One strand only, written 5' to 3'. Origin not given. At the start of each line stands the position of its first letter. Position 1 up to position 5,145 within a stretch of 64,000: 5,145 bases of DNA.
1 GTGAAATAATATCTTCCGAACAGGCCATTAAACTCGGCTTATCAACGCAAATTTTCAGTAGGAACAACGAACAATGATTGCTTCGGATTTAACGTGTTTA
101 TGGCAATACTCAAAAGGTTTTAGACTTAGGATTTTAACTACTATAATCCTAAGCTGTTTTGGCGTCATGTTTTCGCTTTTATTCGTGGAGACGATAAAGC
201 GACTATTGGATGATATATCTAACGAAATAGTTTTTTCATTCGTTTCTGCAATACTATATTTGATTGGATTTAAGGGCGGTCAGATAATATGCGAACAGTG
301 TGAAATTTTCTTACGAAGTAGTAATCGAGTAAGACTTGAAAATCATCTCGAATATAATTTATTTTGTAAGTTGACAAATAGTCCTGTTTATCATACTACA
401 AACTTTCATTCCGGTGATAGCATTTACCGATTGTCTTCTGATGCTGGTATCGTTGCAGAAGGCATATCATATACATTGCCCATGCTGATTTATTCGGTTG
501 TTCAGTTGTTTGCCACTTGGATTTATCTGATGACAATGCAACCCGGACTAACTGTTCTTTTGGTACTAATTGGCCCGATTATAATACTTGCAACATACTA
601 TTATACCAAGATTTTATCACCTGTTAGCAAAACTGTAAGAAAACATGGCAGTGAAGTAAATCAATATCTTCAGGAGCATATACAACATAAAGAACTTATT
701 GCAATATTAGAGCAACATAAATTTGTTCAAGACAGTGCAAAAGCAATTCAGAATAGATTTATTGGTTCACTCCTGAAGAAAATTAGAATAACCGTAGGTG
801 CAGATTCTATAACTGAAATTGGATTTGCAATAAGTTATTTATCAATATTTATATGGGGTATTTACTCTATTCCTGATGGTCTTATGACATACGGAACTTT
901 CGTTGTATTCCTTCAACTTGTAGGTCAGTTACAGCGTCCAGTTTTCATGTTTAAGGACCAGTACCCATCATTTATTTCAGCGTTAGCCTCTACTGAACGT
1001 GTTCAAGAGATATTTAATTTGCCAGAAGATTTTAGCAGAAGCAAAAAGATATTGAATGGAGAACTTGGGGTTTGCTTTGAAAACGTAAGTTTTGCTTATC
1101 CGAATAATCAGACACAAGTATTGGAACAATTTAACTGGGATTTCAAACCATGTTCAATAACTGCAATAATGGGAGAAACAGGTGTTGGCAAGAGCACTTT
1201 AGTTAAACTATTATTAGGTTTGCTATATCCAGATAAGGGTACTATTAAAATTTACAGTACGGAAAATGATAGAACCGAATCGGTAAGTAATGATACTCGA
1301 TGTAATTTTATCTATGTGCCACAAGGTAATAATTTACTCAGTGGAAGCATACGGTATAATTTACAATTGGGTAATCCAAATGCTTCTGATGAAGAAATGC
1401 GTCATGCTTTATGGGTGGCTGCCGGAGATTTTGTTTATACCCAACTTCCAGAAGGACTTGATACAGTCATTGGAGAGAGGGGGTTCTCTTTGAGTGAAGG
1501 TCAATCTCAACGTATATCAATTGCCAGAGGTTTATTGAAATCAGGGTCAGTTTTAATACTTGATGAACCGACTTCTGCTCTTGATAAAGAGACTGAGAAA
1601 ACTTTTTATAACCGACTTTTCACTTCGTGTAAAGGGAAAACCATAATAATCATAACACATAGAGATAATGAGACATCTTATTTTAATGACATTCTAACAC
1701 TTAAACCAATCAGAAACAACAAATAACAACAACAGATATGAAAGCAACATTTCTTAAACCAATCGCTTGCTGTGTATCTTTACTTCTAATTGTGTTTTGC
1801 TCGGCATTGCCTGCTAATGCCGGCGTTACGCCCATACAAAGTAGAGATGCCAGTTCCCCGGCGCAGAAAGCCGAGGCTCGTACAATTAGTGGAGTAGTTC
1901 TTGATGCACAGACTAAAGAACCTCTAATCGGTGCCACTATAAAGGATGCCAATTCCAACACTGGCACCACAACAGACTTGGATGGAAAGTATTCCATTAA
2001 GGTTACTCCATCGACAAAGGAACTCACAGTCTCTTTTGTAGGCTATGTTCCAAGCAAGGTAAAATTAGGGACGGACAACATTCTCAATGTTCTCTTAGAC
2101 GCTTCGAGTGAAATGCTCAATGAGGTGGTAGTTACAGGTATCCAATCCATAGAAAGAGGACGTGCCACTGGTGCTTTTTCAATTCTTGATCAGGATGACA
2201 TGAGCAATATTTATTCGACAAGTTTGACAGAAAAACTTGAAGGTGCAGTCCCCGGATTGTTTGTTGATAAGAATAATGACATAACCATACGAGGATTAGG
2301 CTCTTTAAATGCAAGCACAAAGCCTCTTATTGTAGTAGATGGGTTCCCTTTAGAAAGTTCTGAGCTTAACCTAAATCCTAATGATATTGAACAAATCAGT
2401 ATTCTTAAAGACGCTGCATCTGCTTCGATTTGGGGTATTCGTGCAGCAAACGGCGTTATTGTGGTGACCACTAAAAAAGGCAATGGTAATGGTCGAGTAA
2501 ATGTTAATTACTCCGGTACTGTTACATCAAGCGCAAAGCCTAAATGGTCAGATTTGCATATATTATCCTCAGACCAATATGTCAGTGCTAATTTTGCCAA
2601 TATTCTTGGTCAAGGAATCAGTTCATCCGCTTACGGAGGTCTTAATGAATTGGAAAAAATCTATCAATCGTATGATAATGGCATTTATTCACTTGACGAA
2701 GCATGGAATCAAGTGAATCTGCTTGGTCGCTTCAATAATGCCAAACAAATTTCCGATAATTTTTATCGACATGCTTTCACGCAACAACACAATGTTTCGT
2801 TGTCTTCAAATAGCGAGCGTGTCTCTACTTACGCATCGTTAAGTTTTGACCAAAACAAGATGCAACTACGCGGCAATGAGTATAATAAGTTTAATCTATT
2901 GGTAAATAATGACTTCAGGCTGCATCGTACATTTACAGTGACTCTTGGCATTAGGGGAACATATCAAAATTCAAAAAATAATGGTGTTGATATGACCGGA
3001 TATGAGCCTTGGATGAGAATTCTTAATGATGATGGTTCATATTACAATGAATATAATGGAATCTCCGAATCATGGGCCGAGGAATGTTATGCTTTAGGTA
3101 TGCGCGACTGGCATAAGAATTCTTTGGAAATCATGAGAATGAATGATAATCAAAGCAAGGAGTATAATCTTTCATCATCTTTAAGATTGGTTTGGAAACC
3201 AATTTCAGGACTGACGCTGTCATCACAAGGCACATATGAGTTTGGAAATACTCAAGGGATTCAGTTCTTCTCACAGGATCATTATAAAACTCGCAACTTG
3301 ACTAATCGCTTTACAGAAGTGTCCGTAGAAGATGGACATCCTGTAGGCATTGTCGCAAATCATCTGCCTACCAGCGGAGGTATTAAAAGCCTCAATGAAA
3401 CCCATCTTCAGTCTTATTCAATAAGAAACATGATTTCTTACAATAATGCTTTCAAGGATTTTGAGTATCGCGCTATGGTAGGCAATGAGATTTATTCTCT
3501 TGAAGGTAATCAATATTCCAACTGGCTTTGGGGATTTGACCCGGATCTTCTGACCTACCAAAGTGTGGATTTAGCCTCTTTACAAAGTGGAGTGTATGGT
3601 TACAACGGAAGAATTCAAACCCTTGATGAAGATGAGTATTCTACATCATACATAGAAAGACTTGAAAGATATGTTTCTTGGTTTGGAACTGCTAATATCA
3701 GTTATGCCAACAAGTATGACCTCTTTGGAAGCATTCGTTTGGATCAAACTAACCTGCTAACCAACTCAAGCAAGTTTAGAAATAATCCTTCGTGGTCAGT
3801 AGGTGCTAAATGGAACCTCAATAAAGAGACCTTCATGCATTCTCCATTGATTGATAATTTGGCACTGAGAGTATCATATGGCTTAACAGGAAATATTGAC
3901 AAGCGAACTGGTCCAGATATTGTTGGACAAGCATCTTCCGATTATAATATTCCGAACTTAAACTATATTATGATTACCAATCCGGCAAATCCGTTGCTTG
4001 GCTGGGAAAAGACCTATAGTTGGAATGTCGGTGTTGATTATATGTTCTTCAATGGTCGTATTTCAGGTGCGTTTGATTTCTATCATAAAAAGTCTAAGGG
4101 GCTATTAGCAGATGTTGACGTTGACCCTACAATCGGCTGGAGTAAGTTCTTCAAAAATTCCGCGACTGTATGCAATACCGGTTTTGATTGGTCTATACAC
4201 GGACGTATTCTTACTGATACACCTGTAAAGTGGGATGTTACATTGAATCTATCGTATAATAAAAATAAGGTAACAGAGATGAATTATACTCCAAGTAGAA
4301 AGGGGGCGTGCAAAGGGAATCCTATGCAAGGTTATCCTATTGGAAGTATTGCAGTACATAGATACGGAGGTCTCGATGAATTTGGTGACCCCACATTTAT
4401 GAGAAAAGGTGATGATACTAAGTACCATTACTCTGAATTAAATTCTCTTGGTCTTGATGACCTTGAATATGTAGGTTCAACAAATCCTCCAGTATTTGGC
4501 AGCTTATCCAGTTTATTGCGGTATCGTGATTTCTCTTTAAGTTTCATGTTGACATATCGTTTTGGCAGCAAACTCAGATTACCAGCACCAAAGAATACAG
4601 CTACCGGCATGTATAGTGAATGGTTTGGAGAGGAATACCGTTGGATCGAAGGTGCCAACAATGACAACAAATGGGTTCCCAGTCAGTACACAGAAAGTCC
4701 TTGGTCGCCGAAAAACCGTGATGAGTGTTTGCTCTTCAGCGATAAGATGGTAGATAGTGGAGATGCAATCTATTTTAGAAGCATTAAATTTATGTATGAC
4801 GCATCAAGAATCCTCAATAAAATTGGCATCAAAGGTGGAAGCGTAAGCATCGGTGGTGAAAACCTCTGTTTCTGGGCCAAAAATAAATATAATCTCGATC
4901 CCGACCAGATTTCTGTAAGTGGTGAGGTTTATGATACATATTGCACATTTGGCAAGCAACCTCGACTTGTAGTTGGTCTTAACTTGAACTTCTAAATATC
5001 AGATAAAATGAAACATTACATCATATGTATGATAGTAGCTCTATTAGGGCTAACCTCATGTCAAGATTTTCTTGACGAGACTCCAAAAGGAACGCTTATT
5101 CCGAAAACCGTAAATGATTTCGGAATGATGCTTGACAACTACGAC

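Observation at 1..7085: AT-rich foreign cassette: ABC exporter + SusC/SusD + Cys-rich secreted protein, with no glycan-degrading enzymes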

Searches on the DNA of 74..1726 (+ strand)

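Call 69: search_rna_families(sources=[L011, window], threshold=gathering)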
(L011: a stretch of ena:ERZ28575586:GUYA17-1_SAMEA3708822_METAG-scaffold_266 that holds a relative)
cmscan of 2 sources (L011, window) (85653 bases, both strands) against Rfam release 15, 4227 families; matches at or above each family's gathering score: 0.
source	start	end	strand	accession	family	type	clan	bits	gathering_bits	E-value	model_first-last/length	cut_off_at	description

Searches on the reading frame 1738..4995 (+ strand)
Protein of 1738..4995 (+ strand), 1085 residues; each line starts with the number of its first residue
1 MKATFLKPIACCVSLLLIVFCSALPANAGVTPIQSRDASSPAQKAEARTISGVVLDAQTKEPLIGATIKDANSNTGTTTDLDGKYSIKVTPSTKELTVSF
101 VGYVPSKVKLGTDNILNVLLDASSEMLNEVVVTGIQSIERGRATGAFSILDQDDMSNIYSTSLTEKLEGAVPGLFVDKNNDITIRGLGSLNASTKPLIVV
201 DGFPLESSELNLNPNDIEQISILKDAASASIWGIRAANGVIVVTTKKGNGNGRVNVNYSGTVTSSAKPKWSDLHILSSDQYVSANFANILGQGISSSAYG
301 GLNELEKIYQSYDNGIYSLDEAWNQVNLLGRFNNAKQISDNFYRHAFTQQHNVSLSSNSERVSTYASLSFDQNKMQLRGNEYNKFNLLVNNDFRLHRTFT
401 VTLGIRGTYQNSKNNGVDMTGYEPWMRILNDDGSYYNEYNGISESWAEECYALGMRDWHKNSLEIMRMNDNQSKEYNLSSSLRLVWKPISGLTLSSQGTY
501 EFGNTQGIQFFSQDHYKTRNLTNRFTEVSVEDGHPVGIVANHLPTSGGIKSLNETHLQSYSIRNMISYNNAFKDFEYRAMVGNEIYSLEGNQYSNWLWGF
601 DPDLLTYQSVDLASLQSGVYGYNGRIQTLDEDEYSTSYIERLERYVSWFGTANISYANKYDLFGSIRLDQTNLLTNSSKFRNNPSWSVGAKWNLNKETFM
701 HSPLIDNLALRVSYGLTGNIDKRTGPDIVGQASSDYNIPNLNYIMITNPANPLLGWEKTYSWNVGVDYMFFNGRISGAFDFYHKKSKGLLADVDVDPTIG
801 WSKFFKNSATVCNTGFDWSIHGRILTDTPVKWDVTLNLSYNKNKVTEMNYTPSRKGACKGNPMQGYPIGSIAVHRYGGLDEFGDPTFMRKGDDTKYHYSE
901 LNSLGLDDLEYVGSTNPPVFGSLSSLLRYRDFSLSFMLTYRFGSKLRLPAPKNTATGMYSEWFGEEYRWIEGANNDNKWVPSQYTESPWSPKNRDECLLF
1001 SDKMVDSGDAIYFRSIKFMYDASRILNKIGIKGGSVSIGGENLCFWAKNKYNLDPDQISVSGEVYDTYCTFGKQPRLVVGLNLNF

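Call 5: search_protein_families(library=pfam, proteins=[window:1738-4995:+], max_evalue=0.01)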
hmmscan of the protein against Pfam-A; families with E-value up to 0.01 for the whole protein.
window:1738-4995:+ (1085 aa): 4 families
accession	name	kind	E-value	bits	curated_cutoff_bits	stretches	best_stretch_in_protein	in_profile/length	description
PF13715.12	CarbopepD_reg_2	-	9.2e-20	70.9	32.2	1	50-132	1-88/88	CarboxypepD_reg-like domain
PF07715.20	Plug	-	3.5e-14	53.6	23.9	1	143-240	5-107/107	TonB-dependent Receptor Plug Domain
PF13620.12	CarboxypepD_reg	-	6.2e-11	42.9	32.3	1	49-109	1-65/82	Carboxypeptidase regulatory-like domain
PF23591.1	CILP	-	0.0068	16.8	27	0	48-103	5-59/90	Cartilage intermediate layer protein 1-like domain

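Call 6: search_protein_families(library=ncbifam, proteins=[window:1738-4995:+], max_evalue=0.01)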
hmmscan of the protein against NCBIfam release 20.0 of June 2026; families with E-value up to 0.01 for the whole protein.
window:1738-4995:+ (1085 aa): 4 families
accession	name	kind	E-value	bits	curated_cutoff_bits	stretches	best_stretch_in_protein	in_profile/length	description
TIGR04056.1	OMP_RagA_SusC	subfamily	1.6e-172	576.2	368.25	1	48-1085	1-981/981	SusC/RagA family TonB-linked outer membrane protein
TIGR04057.1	SusC_RagA_signa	signature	3.4e-16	58.7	46.2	1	216-246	1-31/31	SusC/RagA subfamily TonB-dependent outer membrane receptor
NF053590.1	TonB_dep_TOL0244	equivalog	0.00047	18.9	645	1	120-249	3-143/604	TOL_0244 family TonB-dependent receptor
NF053692.1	BamP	equivalog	0.009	15.4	230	1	42-141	19-119/251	BamP family beta-barrel-assembly machinery protein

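Call 29: search_solved_structures(query=window:1738-4995:+, max_evalue=0.00001)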
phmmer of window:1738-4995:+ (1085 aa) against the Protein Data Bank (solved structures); distinct sequences matched with E-value up to 0.00001: 11.
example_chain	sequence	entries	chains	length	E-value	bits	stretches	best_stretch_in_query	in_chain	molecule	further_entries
8ypu_C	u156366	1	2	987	4.6e-65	223.2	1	129-1058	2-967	SusC/RagA family TonB-linked outer membrane protein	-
8ypt_C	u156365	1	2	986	4.8e-65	223.2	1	129-1057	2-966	TonB-linked outer membrane protein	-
5t3r_D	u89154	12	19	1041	1.6e-62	214.8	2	48-406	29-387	SusC homolog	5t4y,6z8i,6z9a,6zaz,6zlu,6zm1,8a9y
8aa4_A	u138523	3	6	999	2.6e-57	197.5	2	45-437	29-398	SusC homolog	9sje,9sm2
6sli_B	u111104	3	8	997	2.2e-54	187.8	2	47-506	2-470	RagA protein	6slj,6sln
6zlt_B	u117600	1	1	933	9.3e-47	162.6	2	130-407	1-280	SusC homolog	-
6sm3_B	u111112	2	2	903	2.7e-38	134.6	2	181-506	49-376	RagA protein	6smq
6sml_B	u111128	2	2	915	2.7e-38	134.5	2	161-506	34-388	RagA protein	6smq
5fq6_B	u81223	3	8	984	5.8e-16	60.6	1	116-265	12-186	SUSC/RAGA FAMILY TONB-LINKED OUTER MEMBRANE PROTEIN | BT_2264 | OUTER MEMBRANE PROTEIN OMP121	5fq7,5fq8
6ytc_A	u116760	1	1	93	3.3e-10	41.6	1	54-135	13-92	TonB-dependent receptor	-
9hfj_A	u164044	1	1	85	9.5e-10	40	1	48-120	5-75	SusC homolog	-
